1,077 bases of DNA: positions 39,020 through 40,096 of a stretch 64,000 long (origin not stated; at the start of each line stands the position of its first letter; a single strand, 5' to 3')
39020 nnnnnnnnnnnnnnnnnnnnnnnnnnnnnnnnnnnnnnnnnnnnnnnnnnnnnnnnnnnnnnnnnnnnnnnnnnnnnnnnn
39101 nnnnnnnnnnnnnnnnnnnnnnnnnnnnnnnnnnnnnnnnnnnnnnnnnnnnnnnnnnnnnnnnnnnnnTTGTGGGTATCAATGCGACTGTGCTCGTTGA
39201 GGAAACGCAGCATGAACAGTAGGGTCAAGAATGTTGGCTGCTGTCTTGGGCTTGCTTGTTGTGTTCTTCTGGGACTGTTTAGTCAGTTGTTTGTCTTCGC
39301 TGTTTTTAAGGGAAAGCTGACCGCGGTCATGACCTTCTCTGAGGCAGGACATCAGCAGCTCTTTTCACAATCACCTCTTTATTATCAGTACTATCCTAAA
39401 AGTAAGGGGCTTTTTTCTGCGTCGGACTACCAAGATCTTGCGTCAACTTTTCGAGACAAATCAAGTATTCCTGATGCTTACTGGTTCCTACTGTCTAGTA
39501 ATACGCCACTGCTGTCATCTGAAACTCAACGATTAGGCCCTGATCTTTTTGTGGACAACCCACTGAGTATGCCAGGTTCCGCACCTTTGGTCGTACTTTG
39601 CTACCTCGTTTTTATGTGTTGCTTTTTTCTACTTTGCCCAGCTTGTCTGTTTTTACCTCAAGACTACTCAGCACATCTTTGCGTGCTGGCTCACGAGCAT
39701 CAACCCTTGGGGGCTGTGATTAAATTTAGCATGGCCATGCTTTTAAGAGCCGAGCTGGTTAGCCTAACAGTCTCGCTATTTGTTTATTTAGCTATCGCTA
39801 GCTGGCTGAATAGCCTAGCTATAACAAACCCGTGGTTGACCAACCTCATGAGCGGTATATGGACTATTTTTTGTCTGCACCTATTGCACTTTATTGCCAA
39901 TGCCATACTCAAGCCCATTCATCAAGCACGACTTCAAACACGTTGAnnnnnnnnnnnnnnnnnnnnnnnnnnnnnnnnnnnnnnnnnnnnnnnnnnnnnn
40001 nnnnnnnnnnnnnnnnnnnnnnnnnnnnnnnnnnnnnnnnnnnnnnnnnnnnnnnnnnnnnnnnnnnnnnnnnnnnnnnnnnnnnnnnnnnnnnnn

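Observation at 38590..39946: FtsE homologue with every ATPase motif ablated but an intact ORF, in conserved ftsY..ftsEX-rpoH synteny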

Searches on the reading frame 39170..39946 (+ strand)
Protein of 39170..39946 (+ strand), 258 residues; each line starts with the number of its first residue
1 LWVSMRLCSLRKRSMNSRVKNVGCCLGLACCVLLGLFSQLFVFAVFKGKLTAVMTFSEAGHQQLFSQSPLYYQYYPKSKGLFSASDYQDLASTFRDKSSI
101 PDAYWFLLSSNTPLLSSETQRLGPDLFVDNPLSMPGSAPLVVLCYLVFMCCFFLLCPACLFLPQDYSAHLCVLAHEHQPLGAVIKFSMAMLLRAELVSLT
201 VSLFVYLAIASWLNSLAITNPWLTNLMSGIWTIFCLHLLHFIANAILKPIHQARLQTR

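Call 3: search_protein_families(library=pfam, proteins=[window:39170-39946:+], max_evalue=1)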
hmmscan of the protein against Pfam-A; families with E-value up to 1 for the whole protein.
window:39170-39946:+ (258 aa): 1 family
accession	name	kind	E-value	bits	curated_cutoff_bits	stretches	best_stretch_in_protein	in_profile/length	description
PF21741.2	DUF6867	-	0.35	11.8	27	1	28-56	36-64/106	Domain of unknown function (DUF6867)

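Call 4: search_protein_families(library=ncbifam, proteins=[window:39170-39946:+], max_evalue=1)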
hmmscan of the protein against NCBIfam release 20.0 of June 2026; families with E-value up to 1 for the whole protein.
window:39170-39946:+ (258 aa): 0 families

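Call 35: search_protein_families(library=ncbifam, proteins=[window:39212-39946:+], max_evalue=10)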
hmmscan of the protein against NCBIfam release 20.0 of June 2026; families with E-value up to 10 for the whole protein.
window:39212-39946:+ (244 aa): 0 families

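Call 36: search_protein_families(library=pfam, proteins=[window:39212-39946:+], max_evalue=10)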
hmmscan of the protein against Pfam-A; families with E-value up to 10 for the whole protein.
window:39212-39946:+ (244 aa): 1 family
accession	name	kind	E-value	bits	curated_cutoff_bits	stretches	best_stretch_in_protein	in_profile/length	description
PF21741.2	DUF6867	-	0.54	11.2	27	1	15-42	37-64/106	Domain of unknown function (DUF6867)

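Call 47: find_homologous_proteins(query=A4, max_evalue=0.001)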
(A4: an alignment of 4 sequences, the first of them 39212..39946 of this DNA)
Query A4 (4 sequences) (244 aa, profile of the alignment): 3 proteins with E <= 0.001 among 5544 candidates.
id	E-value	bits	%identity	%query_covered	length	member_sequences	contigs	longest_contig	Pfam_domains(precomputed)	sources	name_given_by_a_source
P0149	2.7e-103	363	-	-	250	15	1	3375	-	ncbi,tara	tara:strand:+ start:2609 stop:3361 length:753 start_codon:yes stop_codon:yes gene_type:complete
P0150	2.6e-85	304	100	100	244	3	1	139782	-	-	-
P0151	1.6e-82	295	64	100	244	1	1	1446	-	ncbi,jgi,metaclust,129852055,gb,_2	metaclust:\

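Call 59: predict_structure(alignment_id=A6)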
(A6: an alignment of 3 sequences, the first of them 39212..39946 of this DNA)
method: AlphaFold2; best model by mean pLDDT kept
length: 244 residues; sequences in the alignment: 3
mean_pLDDT: 39.7   pTM: 0.24
mean pLDDT of the five models: 39.7, 39.4, 39.3, 38.6, 38.3
residues with pLDDT >= 90: 0; 70-90: 0; 50-70: 24; < 50: 220
segments of 3 or more residues with pLDDT < 50: 1-70, 72-206, 233-235, 237-244
pLDDT, mean of each block of 10 residues (from residue 1): 40 46 42 34 32 33 38 46 39 31 31 32 39 42 33 32 34 34 43 46 47 55 56 48 43
secondary structure, 60 per line:
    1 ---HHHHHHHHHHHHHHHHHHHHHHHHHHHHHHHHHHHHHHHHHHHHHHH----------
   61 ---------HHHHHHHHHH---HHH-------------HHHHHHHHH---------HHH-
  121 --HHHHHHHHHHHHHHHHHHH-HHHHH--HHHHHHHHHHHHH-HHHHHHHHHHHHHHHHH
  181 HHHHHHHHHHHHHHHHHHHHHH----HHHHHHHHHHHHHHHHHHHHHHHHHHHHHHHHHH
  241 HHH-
elements in order: H4-50 H70-79 H99-107 H123-141 H143-147 H150-162 H164-202 H207-243
